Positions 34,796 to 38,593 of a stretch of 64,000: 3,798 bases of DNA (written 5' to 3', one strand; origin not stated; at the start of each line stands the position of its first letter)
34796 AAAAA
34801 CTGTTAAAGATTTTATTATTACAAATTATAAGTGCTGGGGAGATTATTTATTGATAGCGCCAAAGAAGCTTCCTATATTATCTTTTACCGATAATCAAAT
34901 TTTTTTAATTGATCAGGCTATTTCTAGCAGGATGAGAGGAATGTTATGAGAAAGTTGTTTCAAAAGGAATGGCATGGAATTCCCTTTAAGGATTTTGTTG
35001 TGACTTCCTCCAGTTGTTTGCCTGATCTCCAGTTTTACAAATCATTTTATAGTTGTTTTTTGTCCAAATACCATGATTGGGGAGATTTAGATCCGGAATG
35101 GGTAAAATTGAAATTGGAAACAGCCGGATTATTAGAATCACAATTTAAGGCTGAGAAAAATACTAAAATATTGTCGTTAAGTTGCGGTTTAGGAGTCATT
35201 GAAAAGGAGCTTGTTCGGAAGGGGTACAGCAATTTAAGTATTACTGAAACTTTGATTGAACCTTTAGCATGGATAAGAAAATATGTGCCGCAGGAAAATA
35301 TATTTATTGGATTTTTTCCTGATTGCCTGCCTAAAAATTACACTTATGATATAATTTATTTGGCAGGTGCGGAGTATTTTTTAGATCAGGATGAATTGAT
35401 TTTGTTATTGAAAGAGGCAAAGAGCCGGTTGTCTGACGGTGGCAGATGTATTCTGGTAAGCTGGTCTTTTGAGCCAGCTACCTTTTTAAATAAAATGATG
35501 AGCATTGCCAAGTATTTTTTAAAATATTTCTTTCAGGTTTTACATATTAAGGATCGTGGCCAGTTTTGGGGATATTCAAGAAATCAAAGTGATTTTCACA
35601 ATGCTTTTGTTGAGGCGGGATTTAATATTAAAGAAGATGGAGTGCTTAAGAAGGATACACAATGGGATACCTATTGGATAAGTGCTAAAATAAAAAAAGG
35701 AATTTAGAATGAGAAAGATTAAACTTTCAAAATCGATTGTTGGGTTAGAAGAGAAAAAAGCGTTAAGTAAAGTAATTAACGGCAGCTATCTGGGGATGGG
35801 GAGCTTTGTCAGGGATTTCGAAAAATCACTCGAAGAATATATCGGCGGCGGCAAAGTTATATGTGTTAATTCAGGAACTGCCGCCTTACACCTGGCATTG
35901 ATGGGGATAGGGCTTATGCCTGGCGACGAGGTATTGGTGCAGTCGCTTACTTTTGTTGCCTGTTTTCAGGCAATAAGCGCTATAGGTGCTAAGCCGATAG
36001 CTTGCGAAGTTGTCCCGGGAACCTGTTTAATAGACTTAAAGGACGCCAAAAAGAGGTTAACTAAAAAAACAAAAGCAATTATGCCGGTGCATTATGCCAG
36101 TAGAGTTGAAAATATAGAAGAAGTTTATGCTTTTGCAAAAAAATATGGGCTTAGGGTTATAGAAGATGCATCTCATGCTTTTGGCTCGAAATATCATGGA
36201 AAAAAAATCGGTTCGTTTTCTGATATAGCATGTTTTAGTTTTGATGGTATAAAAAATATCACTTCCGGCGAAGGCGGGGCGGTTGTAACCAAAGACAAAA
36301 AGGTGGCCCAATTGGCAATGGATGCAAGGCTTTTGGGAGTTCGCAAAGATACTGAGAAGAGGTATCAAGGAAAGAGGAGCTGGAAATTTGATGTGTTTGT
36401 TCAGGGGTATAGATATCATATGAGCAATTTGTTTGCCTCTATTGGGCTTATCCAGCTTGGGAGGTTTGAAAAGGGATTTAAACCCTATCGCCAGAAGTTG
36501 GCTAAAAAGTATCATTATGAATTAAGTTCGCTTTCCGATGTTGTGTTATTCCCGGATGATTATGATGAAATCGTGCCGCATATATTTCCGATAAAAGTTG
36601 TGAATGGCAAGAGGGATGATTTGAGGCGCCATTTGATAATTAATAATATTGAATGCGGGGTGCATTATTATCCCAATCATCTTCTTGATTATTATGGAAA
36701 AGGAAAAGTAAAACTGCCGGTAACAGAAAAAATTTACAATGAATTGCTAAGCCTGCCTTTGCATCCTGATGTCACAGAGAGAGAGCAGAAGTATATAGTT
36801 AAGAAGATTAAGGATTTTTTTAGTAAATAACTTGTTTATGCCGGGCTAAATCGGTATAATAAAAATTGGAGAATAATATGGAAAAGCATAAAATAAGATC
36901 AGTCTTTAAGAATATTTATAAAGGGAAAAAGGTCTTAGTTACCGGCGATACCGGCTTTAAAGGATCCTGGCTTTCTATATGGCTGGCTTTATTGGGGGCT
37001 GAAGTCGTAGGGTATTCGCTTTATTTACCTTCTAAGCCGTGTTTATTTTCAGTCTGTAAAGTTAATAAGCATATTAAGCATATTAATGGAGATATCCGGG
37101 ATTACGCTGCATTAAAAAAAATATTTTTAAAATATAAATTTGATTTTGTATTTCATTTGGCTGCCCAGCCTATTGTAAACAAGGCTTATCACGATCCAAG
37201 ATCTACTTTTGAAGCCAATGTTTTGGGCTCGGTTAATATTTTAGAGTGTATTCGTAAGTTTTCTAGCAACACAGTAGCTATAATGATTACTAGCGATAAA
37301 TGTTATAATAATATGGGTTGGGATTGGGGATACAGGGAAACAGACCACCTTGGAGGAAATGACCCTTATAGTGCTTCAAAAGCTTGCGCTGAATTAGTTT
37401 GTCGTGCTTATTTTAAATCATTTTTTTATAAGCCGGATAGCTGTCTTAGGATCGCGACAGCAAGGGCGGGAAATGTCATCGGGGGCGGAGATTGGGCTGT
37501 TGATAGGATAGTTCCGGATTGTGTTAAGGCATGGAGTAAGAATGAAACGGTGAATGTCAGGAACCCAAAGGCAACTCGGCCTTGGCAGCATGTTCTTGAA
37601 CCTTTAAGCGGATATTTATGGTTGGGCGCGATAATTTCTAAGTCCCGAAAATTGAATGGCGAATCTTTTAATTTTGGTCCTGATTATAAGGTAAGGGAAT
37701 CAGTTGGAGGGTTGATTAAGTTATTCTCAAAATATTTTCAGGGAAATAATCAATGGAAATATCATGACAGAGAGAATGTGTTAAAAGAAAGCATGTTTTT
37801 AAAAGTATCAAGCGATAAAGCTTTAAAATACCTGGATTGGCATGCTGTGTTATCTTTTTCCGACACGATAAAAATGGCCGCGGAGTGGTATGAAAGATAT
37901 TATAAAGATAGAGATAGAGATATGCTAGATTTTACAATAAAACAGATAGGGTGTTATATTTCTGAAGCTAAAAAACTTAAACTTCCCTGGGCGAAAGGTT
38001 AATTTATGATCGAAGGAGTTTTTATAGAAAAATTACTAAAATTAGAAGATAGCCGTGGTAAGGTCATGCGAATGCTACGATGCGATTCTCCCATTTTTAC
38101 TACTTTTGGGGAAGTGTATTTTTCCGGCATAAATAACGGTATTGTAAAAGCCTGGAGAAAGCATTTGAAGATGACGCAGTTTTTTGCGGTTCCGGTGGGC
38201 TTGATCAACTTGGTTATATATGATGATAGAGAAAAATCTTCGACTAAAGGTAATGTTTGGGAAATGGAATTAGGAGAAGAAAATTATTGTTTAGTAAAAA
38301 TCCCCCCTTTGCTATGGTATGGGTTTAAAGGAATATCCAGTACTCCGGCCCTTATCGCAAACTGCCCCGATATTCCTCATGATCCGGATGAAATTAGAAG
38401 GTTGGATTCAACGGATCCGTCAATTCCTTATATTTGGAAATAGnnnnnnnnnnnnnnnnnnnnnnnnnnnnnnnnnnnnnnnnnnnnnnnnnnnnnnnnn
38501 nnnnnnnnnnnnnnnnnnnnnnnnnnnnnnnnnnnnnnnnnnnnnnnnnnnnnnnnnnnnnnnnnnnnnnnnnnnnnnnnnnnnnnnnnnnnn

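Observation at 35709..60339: CDP-hexose branch with a TcaB9-like C-methyltransferase: predicted C-branched deoxy(amino)sugar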

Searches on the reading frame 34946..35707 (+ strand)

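Call 14: search_protein_families(library=pfam, proteins=[window:34946-35707:+], max_evalue=0.00001)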
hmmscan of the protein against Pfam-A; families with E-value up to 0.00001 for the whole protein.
window:34946-35707:+ (253 aa): 0 families

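Call 75: search_protein_families(library=pfam, proteins=[window:34946-35707:+], max_evalue=1)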
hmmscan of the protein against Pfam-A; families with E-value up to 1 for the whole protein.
window:34946-35707:+ (253 aa): 4 families
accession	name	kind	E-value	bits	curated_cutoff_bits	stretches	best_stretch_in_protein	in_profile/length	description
PF13489.12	Methyltransf_23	-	1e-05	25.7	27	1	65-221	15-145/164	Methyltransferase domain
PF05891.18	Methyltransf_PK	-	0.003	17.6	27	1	66-170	50-159/218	AdoMet dependent proline di-methyltransferase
PF05175.20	MTS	-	0.011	15.8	23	0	61-93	21-53/170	Methyltransferase small domain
PF13649.12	Methyltransf_25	-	0.28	12.3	27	1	75-166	1-97/97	Methyltransferase domain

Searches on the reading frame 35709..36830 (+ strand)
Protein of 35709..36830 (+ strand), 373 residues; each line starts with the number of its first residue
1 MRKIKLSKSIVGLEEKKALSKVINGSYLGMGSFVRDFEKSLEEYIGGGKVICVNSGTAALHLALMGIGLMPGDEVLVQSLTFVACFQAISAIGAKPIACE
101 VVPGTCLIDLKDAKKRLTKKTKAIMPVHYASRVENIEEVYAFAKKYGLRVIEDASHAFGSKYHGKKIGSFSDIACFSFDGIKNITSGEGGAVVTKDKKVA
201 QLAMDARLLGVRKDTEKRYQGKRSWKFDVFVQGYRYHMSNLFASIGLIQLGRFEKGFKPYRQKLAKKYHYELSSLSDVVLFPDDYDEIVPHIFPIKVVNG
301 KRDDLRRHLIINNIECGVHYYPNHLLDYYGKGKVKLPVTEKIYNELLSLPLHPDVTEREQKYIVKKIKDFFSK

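Call 4: search_protein_families(library=pfam, proteins=[window:35709-36830:+])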
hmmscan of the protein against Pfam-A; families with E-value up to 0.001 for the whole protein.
window:35709-36830:+ (373 aa): 5 families
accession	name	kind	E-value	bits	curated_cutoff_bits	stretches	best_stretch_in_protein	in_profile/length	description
PF01041.23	DegT_DnrJ_EryC1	-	5e-97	325.8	19.8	1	14-367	6-359/360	DegT/DnrJ/EryC1/StrS aminotransferase family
PF00155.27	Aminotran_1_2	-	6.9e-07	29.2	19.7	1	35-157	45-189/361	Aminotransferase class I and II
PF01053.26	Cys_Met_Meta_PP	-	1.3e-06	27.7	27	1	36-159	56-179/381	Cys/Met metabolism PLP-dependent enzyme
PF00266.25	Aminotran_5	-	2.5e-05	23.9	21.5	1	42-314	53-333/371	Aminotransferase class-V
PF01212.27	Beta_elim_lyase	-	9.7e-05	22.3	27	1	34-201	34-218/288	Beta-eliminating lyase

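Call 7: search_protein_families(library=ncbifam, proteins=[window:35709-36830:+])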
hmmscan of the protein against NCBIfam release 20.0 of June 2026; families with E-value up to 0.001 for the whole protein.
window:35709-36830:+ (373 aa): 18 families
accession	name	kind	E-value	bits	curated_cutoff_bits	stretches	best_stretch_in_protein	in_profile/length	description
TIGR03588.1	PseC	equivalog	1.6e-82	277.5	423.5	1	7-370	5-379/380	UDP-4-amino-4,6-dideoxy-N-acetyl-beta-L-altrosamine transaminase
NF008658.2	PRK11658.1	equivalog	3.1e-71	240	631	1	5-370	6-376/379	UDP-4-amino-4-deoxy-L-arabinose aminotransferase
NF008687.0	PRK11706.1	equivalog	1.9e-62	211.2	375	1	6-371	4-374/375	dTDP-4-amino-4,6-dideoxygalactose transaminase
TIGR04181.1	NHT_00031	hypoth_equivalog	1.8e-59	201.4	420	1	4-350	1-357/359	LegC family aminotransferase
TIGR02379.1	ECA_wecE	subfamily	4.9e-50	170.4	434.85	1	10-372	9-376/376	dTDP-4-amino-4,6-dideoxy-D-glucose transaminase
TIGR04427.1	PLP_DesI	equivalog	1.2e-46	159.6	650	1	19-363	38-375/390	dTDP-4-dehydro-6-deoxyglucose aminotransferase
NF011936.0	PRK15407.1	equivalog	1.1e-41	143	423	1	3-372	36-437/440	lipopolysaccharide biosynthesis protein RfbH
TIGR01977.1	am_tr_V_EF2568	hypoth_equivalog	1.1e-07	31.2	377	1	49-202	64-221/376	cysteine desulfurase family protein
NF005744.0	PRK07568.1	subfamily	9.6e-06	24.6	389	1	44-172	85-219/398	pyridoxal phosphate-dependent aminotransferase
NF005816.0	PRK07682.1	equivalog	2.2e-05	23.3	620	1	49-157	92-206/390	aminotransferase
TIGR01325.1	O_suc_HS_sulf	equivalog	3.1e-05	22.8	510.05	1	34-205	56-226/380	O-succinylhomoserine sulfhydrylase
NF004770.0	PRK06108.1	subfamily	3.5e-05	22.8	422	1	47-174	96-230/396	pyridoxal phosphate-dependent aminotransferase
NF004821.0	PRK06176.1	equivalog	4.8e-05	22.4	642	1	38-178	56-193/380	cystathionine gamma-synthase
NF004975.0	PRK06348.1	equivalog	5.5e-05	22.3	549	1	37-154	79-202/384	pyridoxal phosphate-dependent aminotransferase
NF006096.0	PRK08248.1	equivalog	0.00047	18.9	726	1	37-178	69-208/431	homocysteine synthase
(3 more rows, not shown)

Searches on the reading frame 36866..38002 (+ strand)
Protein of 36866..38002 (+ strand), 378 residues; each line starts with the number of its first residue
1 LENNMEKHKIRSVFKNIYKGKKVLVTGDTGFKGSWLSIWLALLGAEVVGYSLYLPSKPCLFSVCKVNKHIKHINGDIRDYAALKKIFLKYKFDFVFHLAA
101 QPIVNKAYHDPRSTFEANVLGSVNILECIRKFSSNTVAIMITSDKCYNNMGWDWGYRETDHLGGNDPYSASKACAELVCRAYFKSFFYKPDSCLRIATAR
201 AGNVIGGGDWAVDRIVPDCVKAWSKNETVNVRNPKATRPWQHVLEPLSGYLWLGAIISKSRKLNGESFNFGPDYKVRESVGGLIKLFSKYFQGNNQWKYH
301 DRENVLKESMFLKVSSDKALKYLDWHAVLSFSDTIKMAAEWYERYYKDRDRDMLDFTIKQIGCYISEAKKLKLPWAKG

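Call 4: search_protein_families(library=pfam, proteins=[window:36866-38002:+])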
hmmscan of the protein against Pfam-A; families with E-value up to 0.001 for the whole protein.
window:36866-38002:+ (378 aa): 6 families
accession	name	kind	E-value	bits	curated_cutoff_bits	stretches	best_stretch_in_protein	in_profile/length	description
PF16363.11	GDP_Man_Dehyd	-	5.4e-33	115.3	27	1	24-337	1-331/332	GDP-mannose 4,6 dehydratase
PF01370.27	Epimerase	-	2.3e-26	93.1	20.9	1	23-253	1-224/240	NAD dependent epimerase/dehydratase family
PF02719.21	Polysacc_synt_2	-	1.1e-12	48.2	20.2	1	65-244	51-207/293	Polysaccharide biosynthesis protein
PF04321.23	RmlD_sub_bind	-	4.6e-07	29.6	27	1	22-185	2-142/287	RmlD substrate binding domain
PF01073.25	3Beta_HSD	-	0.00024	20.7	22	1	24-181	1-159/280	3-beta hydroxysteroid dehydrogenase/isomerase family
PF07993.18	NAD_binding_4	-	0.00028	20.6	20.1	1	67-185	60-194/258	Male sterility protein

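Call 7: search_protein_families(library=ncbifam, proteins=[window:36866-38002:+])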
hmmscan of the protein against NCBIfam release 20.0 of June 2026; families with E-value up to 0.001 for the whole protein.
window:36866-38002:+ (378 aa): 17 families
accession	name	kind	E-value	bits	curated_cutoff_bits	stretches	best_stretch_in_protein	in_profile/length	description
TIGR02622.1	CDP_4_6_dhtase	equivalog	1.8e-135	451.6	278.45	1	17-364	1-351/352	CDP-glucose 4,6-dehydratase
TIGR01181.1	dTDP_gluc_dehyt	equivalog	3.7e-28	98.6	365.1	1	22-344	1-313/321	dTDP-glucose 4,6-dehydratase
TIGR04180.1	EDH_00030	hypoth_equivalog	1.3e-23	83.5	475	1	23-299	1-264/297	NAD-dependent 4,6-dehydratase LegB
TIGR01179.1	galE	equivalog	9.8e-19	67.3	262.3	1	22-185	1-162/332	UDP-glucose 4-epimerase GalE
NF007582.0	PRK10217.1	equivalog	2.3e-14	53.3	698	1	21-186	2-178/355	dTDP-glucose 4,6-dehydratase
NF007956.0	PRK10675.1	subfamily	4.1e-12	45.9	394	1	22-177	2-158/338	UDP-glucose 4-epimerase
NF007490.0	PRK10084.1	subfamily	1e-11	44.5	649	1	22-136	2-118/361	dTDP-glucose 4,6-dehydratase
TIGR01472.1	gmd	equivalog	4.6e-09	35.9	415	1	21-185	1-172/342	GDP-mannose 4,6-dehydratase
NF043036.1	ErythonDh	equivalog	5e-08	32.5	325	1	22-187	2-168/321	D-erythronate dehydrogenase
NF042423.1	oxyalk_red_Shew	equivalog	1.3e-07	31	580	1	20-146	8-120/331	2-alkyl-3-oxoalkanoate reductase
NF011728.1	PRK15181.1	equivalog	2.8e-07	29.9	760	1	16-188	11-185/348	Vi polysaccharide biosynthesis UDP-N-acetylglucosaminuronic acid C-4 epimerase TviC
TIGR01214.1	rmlD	equivalog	7.7e-07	28.5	224.05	1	40-185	19-141/285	dTDP-4-dehydrorhamnose reductase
NF042422.1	oxyalk_red_OleD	equivalog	5.4e-06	26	580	1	22-134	2-102/329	2-alkyl-3-oxoalkanoate reductase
TIGR03466.1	HpnA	hypoth_equivalog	5.7e-06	25.4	367.65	1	22-132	2-103/327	hopanoid-associated sugar epimerase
TIGR03589.1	PseB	equivalog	7.2e-06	25.2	407.75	1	20-146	4-128/324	UDP-N-acetylglucosamine 4,6-dehydratase (inverting)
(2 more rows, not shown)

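Call 41: find_related_loci(query=window:36866-38002:+, collection=metagenome_contigs, flank=8000)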
Query window:36866-38002:+ (378 aa) in metagenome_contigs; peptide patterns used: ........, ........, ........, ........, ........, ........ (x = any residue, [..] = any of these).
149 stretches matched a pattern; 106 encode a relative of the query (tblastn E <= 1e-3); the best 80 are kept; 80 distinct loci.
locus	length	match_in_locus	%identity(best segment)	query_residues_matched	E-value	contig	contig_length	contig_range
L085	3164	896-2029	100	1-378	0e+0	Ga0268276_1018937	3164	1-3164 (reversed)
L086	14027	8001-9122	73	4-377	0e+0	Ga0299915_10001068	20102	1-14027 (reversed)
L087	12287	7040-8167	73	5-378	0e+0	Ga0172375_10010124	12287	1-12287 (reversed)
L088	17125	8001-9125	73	5-377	0e+0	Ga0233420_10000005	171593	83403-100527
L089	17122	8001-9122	71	6-377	0e+0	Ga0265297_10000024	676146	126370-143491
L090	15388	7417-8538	68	6-377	1e-176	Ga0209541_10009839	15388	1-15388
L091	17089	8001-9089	62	14-375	3e-149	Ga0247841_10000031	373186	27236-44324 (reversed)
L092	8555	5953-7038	53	10-377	7e-127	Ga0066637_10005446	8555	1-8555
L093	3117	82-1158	52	18-377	2e-128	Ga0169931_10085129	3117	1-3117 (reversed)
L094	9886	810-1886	51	16-376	2e-123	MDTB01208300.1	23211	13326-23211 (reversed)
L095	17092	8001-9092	52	13-377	2e-121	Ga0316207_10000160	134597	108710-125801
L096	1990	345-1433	52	14-377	2e-128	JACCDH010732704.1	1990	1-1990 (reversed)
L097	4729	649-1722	53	17-375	3e-121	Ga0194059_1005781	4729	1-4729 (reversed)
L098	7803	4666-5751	50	16-377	4e-119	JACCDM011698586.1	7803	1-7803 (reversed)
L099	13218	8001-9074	53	18-376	9e-119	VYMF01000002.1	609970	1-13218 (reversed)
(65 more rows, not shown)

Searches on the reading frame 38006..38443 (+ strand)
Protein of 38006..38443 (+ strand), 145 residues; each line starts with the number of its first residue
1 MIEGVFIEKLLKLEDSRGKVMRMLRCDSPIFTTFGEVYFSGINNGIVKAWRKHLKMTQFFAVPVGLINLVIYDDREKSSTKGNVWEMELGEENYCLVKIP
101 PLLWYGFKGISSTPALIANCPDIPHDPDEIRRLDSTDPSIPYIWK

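Call 4: search_protein_families(library=pfam, proteins=[window:38006-38443:+])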
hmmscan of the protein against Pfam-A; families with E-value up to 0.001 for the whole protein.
window:38006-38443:+ (145 aa): 1 family
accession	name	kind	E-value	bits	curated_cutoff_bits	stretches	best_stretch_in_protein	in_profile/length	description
PF00908.23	dTDP_sugar_isom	-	2.5e-06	27.7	27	1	2-144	4-152/168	dTDP-4-dehydrorhamnose 3,5-epimerase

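Call 7: search_protein_families(library=ncbifam, proteins=[window:38006-38443:+])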
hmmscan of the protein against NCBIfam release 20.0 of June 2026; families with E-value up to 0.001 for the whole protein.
window:38006-38443:+ (145 aa): 0 families

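Call 18: search_solved_structures(query=window:38006-38443:+, max_evalue=1, show_alignments=2)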
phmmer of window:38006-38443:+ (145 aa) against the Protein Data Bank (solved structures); distinct sequences matched with E-value up to 1: 5.
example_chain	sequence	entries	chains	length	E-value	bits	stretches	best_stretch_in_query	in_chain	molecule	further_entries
3ejk_A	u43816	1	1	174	1.5e-42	147.9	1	2-144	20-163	dTDP Sugar Isomerase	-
2b9u_A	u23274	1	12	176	0.00033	23.3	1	51-113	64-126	hypothetical dTDP-4-dehydrorhamnose 3,5-epimerase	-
1wlt_A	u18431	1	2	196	0.00042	23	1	51-113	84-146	176aa long hypothetical dTDP-4-dehydrorhamnose 3,5-epimerase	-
6c46_A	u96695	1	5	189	0.052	16.2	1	62-129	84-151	dTDP-4-dehydrorhamnose 3,5-epimerase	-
2e3x_C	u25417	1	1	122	0.4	13.3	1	59-100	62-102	Coagulation factor X-activating enzyme light chain 1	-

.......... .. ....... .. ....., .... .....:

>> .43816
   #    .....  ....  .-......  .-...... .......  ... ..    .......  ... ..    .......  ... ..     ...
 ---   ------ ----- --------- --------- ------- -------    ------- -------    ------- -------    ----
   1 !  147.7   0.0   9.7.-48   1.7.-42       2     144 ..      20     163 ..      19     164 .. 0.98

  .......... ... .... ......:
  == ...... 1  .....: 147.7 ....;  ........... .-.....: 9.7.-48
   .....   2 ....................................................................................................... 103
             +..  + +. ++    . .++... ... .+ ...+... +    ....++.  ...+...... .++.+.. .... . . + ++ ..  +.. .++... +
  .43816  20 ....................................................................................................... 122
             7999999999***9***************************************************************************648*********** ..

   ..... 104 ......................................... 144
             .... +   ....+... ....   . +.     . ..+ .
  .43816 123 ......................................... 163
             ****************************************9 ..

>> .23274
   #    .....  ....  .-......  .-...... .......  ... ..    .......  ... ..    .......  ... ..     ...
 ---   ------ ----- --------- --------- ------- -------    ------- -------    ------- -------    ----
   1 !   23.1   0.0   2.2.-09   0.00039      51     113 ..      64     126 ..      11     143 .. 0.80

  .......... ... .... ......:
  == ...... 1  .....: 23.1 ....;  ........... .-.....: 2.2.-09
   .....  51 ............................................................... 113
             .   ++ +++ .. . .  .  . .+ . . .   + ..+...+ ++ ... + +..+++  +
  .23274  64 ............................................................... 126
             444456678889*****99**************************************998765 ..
